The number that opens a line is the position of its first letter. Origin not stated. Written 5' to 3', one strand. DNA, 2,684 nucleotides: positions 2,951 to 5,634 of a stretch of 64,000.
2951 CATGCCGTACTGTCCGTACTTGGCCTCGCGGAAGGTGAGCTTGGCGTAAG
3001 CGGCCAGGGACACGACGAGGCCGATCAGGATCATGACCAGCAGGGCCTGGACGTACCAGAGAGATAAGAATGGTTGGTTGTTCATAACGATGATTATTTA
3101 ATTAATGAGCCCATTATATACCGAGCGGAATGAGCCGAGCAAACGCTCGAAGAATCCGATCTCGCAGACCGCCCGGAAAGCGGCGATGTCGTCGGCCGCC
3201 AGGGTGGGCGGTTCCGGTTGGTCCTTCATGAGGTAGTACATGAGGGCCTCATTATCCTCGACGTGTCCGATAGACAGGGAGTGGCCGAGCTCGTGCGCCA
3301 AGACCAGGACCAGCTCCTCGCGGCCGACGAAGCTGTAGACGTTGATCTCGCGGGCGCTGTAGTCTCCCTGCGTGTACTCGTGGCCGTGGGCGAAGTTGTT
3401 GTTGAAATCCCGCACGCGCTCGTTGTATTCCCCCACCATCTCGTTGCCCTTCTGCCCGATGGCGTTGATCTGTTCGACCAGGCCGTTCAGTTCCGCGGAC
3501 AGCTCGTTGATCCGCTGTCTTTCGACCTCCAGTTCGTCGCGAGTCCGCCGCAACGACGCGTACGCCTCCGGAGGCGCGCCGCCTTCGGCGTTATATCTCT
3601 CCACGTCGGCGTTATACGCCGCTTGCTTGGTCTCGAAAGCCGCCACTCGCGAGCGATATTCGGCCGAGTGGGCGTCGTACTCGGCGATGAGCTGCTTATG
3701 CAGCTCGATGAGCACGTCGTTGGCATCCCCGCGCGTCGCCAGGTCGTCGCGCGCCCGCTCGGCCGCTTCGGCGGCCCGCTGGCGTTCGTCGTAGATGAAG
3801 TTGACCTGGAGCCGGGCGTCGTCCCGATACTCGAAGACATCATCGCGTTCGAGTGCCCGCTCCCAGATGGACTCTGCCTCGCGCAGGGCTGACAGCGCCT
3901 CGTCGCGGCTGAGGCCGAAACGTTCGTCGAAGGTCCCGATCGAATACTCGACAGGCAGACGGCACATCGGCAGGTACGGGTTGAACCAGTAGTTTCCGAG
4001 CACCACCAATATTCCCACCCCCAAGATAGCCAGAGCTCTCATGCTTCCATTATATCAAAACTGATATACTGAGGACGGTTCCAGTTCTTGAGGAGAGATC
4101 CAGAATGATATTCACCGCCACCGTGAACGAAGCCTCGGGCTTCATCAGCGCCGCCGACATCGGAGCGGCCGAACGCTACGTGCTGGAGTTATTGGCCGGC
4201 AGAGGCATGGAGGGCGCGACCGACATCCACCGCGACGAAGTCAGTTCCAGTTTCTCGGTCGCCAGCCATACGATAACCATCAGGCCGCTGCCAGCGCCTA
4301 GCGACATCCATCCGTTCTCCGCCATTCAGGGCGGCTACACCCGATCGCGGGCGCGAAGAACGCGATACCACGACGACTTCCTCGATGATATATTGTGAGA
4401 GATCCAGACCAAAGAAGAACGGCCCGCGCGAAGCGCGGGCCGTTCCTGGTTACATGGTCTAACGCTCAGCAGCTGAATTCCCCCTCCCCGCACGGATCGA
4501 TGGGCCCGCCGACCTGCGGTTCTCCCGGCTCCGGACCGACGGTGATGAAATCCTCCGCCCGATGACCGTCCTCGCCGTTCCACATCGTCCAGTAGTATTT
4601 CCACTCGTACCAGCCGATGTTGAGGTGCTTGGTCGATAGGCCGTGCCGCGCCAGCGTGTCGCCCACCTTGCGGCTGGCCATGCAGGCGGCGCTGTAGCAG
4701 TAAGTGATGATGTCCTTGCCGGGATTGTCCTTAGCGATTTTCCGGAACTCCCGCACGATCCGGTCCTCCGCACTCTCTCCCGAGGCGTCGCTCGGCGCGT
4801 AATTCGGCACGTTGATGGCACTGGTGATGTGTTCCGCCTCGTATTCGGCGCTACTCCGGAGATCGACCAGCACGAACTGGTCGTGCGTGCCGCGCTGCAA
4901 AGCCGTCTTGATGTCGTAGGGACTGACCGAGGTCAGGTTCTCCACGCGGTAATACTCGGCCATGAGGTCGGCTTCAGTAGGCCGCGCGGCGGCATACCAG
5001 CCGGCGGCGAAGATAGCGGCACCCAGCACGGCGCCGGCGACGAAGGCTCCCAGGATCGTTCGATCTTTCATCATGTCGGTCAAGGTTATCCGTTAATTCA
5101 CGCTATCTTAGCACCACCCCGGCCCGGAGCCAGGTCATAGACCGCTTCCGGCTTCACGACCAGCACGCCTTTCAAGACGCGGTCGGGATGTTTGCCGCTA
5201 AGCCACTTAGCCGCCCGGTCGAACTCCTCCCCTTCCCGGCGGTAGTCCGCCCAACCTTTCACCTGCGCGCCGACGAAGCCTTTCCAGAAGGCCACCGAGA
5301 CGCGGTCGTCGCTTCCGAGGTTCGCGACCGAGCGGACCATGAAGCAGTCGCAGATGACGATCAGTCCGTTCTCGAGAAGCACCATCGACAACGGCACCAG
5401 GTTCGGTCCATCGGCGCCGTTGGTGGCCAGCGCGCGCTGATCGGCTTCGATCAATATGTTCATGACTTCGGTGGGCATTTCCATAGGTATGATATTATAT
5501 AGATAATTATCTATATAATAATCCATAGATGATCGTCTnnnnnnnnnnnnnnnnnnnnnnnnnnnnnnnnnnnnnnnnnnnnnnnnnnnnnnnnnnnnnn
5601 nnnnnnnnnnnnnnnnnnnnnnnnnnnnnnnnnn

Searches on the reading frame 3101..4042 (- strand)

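Call 6: search_protein_families(library=pfam, proteins=[window:3101-4042:-], max_evalue=0.01)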
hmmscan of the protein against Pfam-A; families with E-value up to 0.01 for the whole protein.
window:3101-4042:- (314 aa): 3 families
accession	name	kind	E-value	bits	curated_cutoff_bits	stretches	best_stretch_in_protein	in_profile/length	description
PF00413.30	Peptidase_M10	-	5.3e-09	36.6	24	1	242-290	106-155/159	Matrixin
PF04011.17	LemA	-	0.0022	18.3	26.2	0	176-218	81-123/149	LemA family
PF17045.10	CEP63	-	0.0035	17.6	33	0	163-218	36-91/263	Centrosomal protein of 63 kDa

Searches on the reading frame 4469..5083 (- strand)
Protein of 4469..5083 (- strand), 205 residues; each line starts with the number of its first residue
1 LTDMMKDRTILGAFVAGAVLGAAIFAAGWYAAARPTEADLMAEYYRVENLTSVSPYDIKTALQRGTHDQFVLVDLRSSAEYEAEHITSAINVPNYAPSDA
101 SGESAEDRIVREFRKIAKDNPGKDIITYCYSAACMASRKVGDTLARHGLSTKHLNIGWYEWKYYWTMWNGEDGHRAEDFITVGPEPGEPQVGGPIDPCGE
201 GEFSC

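Call 6: search_protein_families(library=pfam, proteins=[window:4469-5083:-], max_evalue=0.01)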
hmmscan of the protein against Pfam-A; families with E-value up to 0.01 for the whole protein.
window:4469-5083:- (205 aa): 1 family
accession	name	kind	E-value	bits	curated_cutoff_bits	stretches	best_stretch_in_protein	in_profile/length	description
PF00581.25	Rhodanese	-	2.2e-14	54.2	22.2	1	59-162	6-100/102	Rhodanese-like domain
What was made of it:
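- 4466..5083 (-): Rhodanese-domain protein with an N-terminal hydrophobic segment. It lies downstream of the PNPOx-like gene on the minus strand and is probably in the same divergent transcription unit. PF00581 E=2e-14 (call 6).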

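Call 7: search_protein_families(library=ncbifam, proteins=[window:4469-5083:-], max_evalue=0.01)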
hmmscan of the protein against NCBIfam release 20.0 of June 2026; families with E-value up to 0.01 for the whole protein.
window:4469-5083:- (205 aa): 7 families
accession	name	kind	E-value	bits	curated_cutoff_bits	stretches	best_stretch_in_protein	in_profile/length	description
NF008750.0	PRK11784.1-2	equivalog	1.9e-05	23.9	241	1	64-94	10-40/346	tRNA 2-selenouridine(34) synthase MnmH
NF045694.1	seleno_TsoB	exception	2.8e-05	22.4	805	1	50-150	43-137/572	rhodanese/DsbD fusion-like selenoprotein TsoB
NF045521.1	rhoda_near_glyco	subfamily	7.9e-05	22.5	145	1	48-162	15-109/144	rhodanese homology domain-containing protein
NF005646.0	PRK07411.1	equivalog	0.00021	20.5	633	1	44-161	275-379/390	molybdopterin-synthase adenylyltransferase MoeB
TIGR04568.1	arch_SelU_Nterm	equivalog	0.0024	17.7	200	0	67-95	101-129/215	selenouridine synthase SelU-like subunit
NF008752.0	PRK11784.1-4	equivalog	0.0026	16.6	266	1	71-94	20-43/357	tRNA 2-selenouridine(34) synthase MnmH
NF041203.1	rhodanese_LYCAU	equivalog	0.0045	16.6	115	0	68-162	35-117/126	rhodanese-related (seleno)protein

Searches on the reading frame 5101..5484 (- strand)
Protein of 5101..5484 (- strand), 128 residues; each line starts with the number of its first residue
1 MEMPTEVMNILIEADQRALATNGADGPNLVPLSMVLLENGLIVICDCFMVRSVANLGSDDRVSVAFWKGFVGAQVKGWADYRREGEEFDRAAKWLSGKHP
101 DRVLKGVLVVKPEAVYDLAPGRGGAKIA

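Call 6: search_protein_families(library=pfam, proteins=[window:5101-5484:-], max_evalue=0.01)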
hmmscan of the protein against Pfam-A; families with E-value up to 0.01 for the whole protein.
window:5101-5484:- (128 aa): 1 family
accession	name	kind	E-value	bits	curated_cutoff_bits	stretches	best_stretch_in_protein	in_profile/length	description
PF01243.27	PNPOx_N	-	6.7e-10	39.8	28.1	1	7-117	5-118/120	Pyridoxamine 5'-phosphate oxidase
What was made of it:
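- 5098..5484 (-): PNPOx-like small FMN-binding split-barrel protein (128 aa from the ATG at 5484). It is transcribed divergently from arsR. PF01243 scores 39.8 bits against a cutoff of 28.1 (call 6).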

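Call 7: search_protein_families(library=ncbifam, proteins=[window:5101-5484:-], max_evalue=0.01)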
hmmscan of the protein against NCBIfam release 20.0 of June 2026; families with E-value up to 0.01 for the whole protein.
window:5101-5484:- (128 aa): 0 families

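Call 65: search_solved_structures(query=window:5101-5484:-, max_evalue=0.1)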
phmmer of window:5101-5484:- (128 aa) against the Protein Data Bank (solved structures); distinct sequences matched with E-value up to 0.1: 15.
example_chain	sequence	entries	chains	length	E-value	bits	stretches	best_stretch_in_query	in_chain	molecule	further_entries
2e83_A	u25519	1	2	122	0.00072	22.7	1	9-94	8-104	FMN-binding protein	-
3a6q_A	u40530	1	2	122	0.0009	22.4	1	8-94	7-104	FMN-binding protein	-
3vya_A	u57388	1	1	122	0.00091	22.4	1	9-94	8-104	FMN-binding protein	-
3vy5_A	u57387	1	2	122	0.00091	22.4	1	9-94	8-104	FMN-binding protein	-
1wli_A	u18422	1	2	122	0.001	22.2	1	9-94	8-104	FMN-binding protein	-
1wlk_A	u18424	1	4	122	0.0011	22.1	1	9-94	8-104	FMN-binding protein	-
1axj_A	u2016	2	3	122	0.0011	22.1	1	9-94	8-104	FMN-BINDING PROTEIN | PROTEIN (FMN-BINDING PROTEIN)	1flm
3a6r_A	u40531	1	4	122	0.0011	22.1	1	9-94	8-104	FMN-binding protein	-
3a20_A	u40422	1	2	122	0.0011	22.1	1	9-94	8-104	FMN-binding protein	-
3awh_A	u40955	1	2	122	0.0011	22.1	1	9-94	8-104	FMN-binding protein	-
3amf_A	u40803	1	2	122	0.0011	22.1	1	9-94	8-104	FMN-binding protein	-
3vy2_A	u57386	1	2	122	0.0011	22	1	9-94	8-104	FMN-binding protein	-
5esc_A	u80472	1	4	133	0.0012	21.9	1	5-125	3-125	HupZ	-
7kq2_A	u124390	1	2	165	0.0022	21.1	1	5-125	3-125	HupZ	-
7kpz_A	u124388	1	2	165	0.0025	21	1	5-125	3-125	HupZ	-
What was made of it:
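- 5098..5484 (-): There is weak similarity to Desulfovibrio FMN-binding protein and HupZ (call 65).
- Tried and rejected: The PNPOx-like protein has only weak matches to solved FMN-binding proteins (call 65), so its role stays open.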
